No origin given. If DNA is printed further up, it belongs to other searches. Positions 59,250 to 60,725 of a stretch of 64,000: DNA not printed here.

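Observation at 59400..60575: LTD-PKD surface protein with Ser/Thr/Pro-rich linkers encoded immediately downstream of the glycosyltransferase operon: likely glycosylation substrate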

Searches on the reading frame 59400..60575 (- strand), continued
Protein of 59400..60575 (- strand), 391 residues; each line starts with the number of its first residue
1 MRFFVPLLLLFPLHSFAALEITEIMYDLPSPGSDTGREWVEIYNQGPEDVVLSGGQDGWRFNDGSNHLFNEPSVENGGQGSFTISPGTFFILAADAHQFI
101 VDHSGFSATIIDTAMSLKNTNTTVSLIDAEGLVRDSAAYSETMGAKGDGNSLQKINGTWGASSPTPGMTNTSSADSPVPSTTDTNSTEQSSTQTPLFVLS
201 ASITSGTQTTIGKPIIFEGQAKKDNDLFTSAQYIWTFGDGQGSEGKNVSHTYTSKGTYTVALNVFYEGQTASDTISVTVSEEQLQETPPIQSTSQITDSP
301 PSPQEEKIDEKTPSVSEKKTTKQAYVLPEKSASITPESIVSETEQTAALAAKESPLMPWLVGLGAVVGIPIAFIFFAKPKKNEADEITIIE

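Call 50: fold_search(model_id=the predicted structure, library=pdb)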
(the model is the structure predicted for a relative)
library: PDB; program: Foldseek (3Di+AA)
matches with E <= 10: 1991; with E <= 0.001: 21
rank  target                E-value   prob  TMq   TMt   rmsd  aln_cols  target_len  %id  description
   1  1l0q_A                4.7e-07  1.00  0.20  0.20  18.6       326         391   15  Tandem YVTN beta-propeller and PKD domains from an archaeal surface layer protein (released 2002-11-06)
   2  4jrw_A                5.6e-07  1.00  0.20  0.87   1.8        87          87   33  Crystal structure of Clostridium histolyticum colg collagenase PKD domain 2 at 1.6 Angstrom resolution (released 2014-05-21)
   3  4tn9_A                2.1e-06  1.00  0.20  0.86   2.0        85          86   33  Crystal structure of Clostridium histolyticum ColG collagenase polycystic kidney disease-like domain at 1.4 Angstrom r (released 2015-03-11)
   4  2y72_A                3.0e-06  1.00  0.19  0.81   2.8        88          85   30  Crystal structure of the PKD Domain of Collagenase G from Clostridium Histolyticum at 1.18 Angstrom Resolution. (released 2011-09-28)
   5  4jgu_A                6.1e-06  1.00  0.19  0.74   3.1        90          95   27  Crystal structure of Clostridium histolyticum ColH collagenase polycystic kidney-disease-like domain 2b at 1.4 Angstro (released 2014-03-05)
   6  4aqo                  8.1e-06  1.00  0.20  0.85   1.9        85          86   35  CRYSTAL STRUCTURE OF THE CALCIUM BOUND PKD-like DOMAIN OF COLLAGENASE G FROM CLOSTRIDIUM HISTOLYTICUM AT 0.99 ANGSTROM R (released 2013-06-05)
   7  6fg9_A                3.1e-05  1.00  0.19  0.08  15.6       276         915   10  Mouse SORCS2 ectodomain (sortilin related VPS10 domain containing receptor 2) (released 2018-08-01)
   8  6fg9_B                6.3e-05  1.00  0.19  0.08  14.8       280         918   10  Mouse SORCS2 ectodomain (sortilin related VPS10 domain containing receptor 2) (released 2018-08-01)
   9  4u6t_A                1.2e-04  1.00  0.19  0.80   3.3        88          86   27  Crystal structure of the Clostridium histolyticum colH collagenase polycystic kidney disease-like domain 2a at 1.76 An (released 2015-03-11)
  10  2e7m_MODEL_1_A        2.4e-04  1.00  0.20  0.60   5.1       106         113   19  Solution structure of the PKD domain (329-428) from human KIAA0319 (released 2007-07-17)
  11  6ffy_A                2.8e-04  1.00  0.17  0.08  16.2       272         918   10  Structure of the mouse SorCS2-NGF complex (released 2018-08-01)
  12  4l9d_A                3.0e-04  1.00  0.17  0.67   4.1        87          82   22  Crystal structure of the PKD1 domain from Vibrio cholerae metalloprotease PrtV (released 2013-07-10)
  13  6aem_A                4.2e-04  1.00  0.17  0.71   3.8        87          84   26  Crystal structure of the PKD1 domain of Vibrio anguillarum Epp (released 2018-12-12)
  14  1wgo_MODEL_1_A        4.2e-04  1.00  0.19  0.54  10.2       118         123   20  Solution structure of the PKD domain from human VPS10 domain-containing receptor SorCS2 (released 2004-11-28)
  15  7biz_B                7.3e-04  1.00  0.18  0.15   5.3       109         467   16  Structure of a B12 binding lipoprotein from Bacteroides thetaiotaomicron (released 2022-03-02)
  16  7kv6_AAA              7.3e-04  1.00  0.16  0.24   3.6        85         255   20  Surface glycan-binding protein B from Bacteroides fluxus in complex with mixed-linkage glucotriose (released 2021-02-17)
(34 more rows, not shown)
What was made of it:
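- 59736..59981 (-): PKD domain, aa 199-280. Foldseek TM-score about 0.85 to 4jrw and 4aqo (call 50).
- On Pfam PKD (PF18911 / PF00801): Foldseek TM-score 0.85-0.87 to ColG PKD (call 50).
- PKD and Ig-like modules are found in surface glycan-binding proteins and S-layer proteins among the Foldseek hits, for example 7kv6 SGBP-B and 1l0q (call 50).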

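Call 63: search_protein_families(library=pfam, proteins=[L081:1291-2331:+, L107:4565-7576:+, L068:7699-8772:+, L102:2990-4033:-, L056:7810-9861:+, L079:5531-8170:+, L108:4645-5673:+, L097:8568-9080:-, L081:3758-6418:-, L103:3851-4759:+], max_evalue=0.001)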
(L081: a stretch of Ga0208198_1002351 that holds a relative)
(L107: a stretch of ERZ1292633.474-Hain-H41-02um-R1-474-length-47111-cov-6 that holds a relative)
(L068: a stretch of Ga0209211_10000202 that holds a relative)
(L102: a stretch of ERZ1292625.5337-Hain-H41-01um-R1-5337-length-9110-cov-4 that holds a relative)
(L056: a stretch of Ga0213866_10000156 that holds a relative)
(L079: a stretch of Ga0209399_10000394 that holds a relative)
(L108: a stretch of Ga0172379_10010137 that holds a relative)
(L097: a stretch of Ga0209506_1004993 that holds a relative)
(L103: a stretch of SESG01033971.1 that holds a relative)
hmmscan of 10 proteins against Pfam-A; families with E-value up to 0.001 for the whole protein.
L081:1291-2331:+ (346 aa): 11 families
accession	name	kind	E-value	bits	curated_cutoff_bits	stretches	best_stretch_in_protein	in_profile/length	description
PF05496.18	RuvB_N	-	4.7e-70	234.9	27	1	25-183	1-159/159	Holliday junction DNA helicase RuvB P-loop domain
PF05491.19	RuvB_C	-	1.6e-25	89.2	24.7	1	260-331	1-72/72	RuvB C-terminal winged helix domain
PF17864.7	AAA_lid_4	-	9.3e-21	73.8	27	1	186-259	1-74/74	RuvB AAA lid domain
PF00004.35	AAA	-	1.2e-19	71.5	21.2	1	60-183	1-129/131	ATPase family associated with various cellular activities (AAA)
PF07728.20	AAA_5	-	3.4e-08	34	22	1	59-177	1-139/139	AAA domain (dynein-related subfamily)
PF06068.19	TIP49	-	3.2e-05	23.7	23.8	0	23-87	15-80/347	TIP49 P-loop domain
PF13173.12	AAA_14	-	0.00011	22.6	27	1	63-139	8-93/129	AAA domain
PF00308.24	Bac_DnaA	-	0.00025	21.7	23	0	30-85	7-62/162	Bacterial DnaA ATPAse domain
PF17856.7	TIP49_C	-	0.00031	21.2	24.5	0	194-256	1-64/66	TIP49 AAA-lid domain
PF14532.12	Sigma54_activ_2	-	0.00035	21.3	25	1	36-134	3-95/138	Sigma-54 interaction domain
PF00158.32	Sigma54_activat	-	0.00046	20.4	20.2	0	108-147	93-132/168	Sigma-54 interaction domain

L107:4565-7576:+ (1003 aa): 23 families
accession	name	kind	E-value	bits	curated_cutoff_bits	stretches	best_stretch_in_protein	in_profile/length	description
PF00437.27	T2SSE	-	5.4e-224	743.1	24.9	2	158-554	5-370/370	Type II/IV secretion system protein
PF05157.20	MshEN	-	2.4e-09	37.5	23.1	1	35-120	2-85/90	MshEN domain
PF13401.12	AAA_22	-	3.8e-08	34.2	27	0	298-344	3-49/130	AAA domain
PF25199.1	nSTAND_NTPase5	-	5.8e-08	33.1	34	0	300-340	41-82/145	Novel STAND NTPase 5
PF16796.11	Microtub_bd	-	4.3e-07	30.4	27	0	725-768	75-111/155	Microtubule binding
PF13604.12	AAA_30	-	5.7e-07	29.9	27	0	296-333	14-51/191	AAA domain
PF04851.21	ResIII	-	2.6e-06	27.9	22.5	0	287-328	10-51/164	Type III restriction enzyme, res subunit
PF01637.24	ATPase_2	-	4.4e-06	27.1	33.2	0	285-351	4-71/225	ATPase domain predominantly from Archaea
PF20720.3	nSTAND3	-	5.2e-06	26.7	27.2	0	298-339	15-56/155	Novel STAND NTPase 3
PF12775.13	AAA_7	-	6.6e-06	26.2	25.8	0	733-776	25-68/181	P-loop containing dynein motor region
PF03215.21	Rad17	-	8.2e-06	26.3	23.8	0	290-345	36-87/186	Rad17 P-loop domain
PF13173.12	AAA_14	-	1.1e-05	25.9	27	0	742-784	3-46/129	AAA domain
PF00004.35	AAA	-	2.2e-05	25.4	21.2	0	745-818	2-65/131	ATPase family associated with various cellular activities (AAA)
PF13555.12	AAA_29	-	5.2e-05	23.4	27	0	740-768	21-49/61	P-loop containing region of AAA domain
PF13662.12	Toprim_4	-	5.5e-05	23.8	25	0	283-331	36-81/85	Toprim domain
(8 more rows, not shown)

L068:7699-8772:+ (357 aa): 4 families
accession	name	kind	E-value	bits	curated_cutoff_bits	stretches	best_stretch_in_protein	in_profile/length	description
PF02779.29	Transket_pyr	-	5.3e-42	143.8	27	1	41-209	2-173/174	Transketolase, pyrimidine binding domain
PF02780.25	Transketolase_C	-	3.6e-26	91.9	25.9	1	235-345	11-124/124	Transketolase, C-terminal domain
PF22613.1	Transketolase_C_1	-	3.9e-07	30.7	27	1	233-340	11-112/113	Transketolase-like TK C-terminal domain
PF17147.9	PFOR_II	-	7.5e-07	29.9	27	1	234-319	1-86/102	Pyruvate:ferredoxin oxidoreductase core domain II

L102:2990-4033:- (347 aa): 1 family
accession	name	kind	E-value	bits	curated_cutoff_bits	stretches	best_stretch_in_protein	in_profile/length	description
PF00294.29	PfkB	-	1.6e-32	113.5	25.8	1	57-323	23-298/302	pfkB family carbohydrate kinase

L056:7810-9861:+ (683 aa): 1 family
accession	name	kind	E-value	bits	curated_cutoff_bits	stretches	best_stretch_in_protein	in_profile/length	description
PF01471.23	PG_binding_1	-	7.1e-07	29.8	23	1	75-116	1-39/57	Putative peptidoglycan binding domain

L079:5531-8170:+ (879 aa): 2 families
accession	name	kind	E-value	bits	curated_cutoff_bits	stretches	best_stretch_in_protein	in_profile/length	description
PF12696.13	TraG-D_C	-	0.00014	22.2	22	1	368-428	2-66/126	TraM recognition site of TraD and TraG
PF01935.23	DUF87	-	0.0002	22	23.2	1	91-141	10-62/220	Helicase HerA, central domain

L108:4645-5673:+ (342 aa): 1 family
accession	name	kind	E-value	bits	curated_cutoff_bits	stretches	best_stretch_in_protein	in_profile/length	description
PF00932.25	LTD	-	1.8e-07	32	34.3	0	115-197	18-70/109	Lamin Tail Domain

L097:8568-9080:- (170 aa): 2 families
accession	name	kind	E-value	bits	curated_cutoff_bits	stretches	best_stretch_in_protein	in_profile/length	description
PF02367.23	TsaE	-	4.3e-33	114.4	26.6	1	10-147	2-128/128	Threonylcarbamoyl adenosine biosynthesis protein TsaE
PF07693.20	KAP_NTPase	-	3.6e-05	23.6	20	1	17-147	3-98/293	KAP family P-loop domain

L081:3758-6418:- (886 aa): 4 families
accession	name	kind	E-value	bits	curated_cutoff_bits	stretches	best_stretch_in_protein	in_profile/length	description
PF00476.26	DNA_pol_A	-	1.1e-140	469.4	34.3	1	506-882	3-379/381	DNA polymerase family A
PF02739.22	5_3_exonuc_N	-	8.1e-54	182.2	34.3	1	38-206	1-164/164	5'-3' exonuclease, N-terminal resolvase-like domain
PF01367.25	5_3_exonuc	-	3.3e-29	101.7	40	1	208-312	2-96/97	5'-3' exonuclease, C-terminal SAM fold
PF12826.13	HHH_2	-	9.9e-05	22.9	27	0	227-253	6-32/64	Helix-hairpin-helix motif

L103:3851-4759:+ (302 aa): 3 families
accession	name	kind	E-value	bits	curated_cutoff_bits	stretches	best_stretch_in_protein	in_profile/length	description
PF00456.26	Transketolase_N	-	1.4e-65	221.9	22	1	37-293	6-271/334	Transketolase, thiamine diphosphate binding domain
PF13292.11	DXP_synthase_N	-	4.6e-14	52.8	21.2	1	19-210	4-176/274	1-deoxy-D-xylulose-5-phosphate synthase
PF00676.26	E1_dh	-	1e-05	25.1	22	1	137-256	96-212/300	Dehydrogenase E1 component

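Call 65: search_protein_representatives(alignment_id=A1)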
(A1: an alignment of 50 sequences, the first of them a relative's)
Query: 50 sequences, 479 profile positions. Proteins with E-value up to 0.001 (for the whole library): 139141; up to 1e-10: 60199; up to 1e-30: 13878. The best 150 are listed.
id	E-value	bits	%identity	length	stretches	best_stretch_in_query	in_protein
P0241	0.0e+00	1253.3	-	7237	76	208-281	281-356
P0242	3.8e-295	995.6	-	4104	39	197-279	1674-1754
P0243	9.7e-279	941.5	-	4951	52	207-289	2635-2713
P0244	1.8e-268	907.6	-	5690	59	243-291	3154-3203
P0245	1.6e-261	884.7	-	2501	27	196-277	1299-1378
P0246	8.9e-242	819.6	-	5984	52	238-321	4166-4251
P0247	5.1e-241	817.1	-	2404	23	187-286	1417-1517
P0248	5.0e-231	784.1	-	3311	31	241-288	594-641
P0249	5.1e-229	777.5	-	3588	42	232-275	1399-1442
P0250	2.4e-226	768.7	-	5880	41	237-299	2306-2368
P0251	6.5e-222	754.1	-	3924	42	224-315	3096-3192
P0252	5.5e-218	741.1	-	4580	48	214-293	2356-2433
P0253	2.0e-215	732.7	-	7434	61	213-351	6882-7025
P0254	9.1e-215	730.5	-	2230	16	156-288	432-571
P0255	7.1e-212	720.9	-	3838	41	216-277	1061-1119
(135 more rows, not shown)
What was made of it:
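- Call 65 adds many full-length 450-550 aa representatives.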
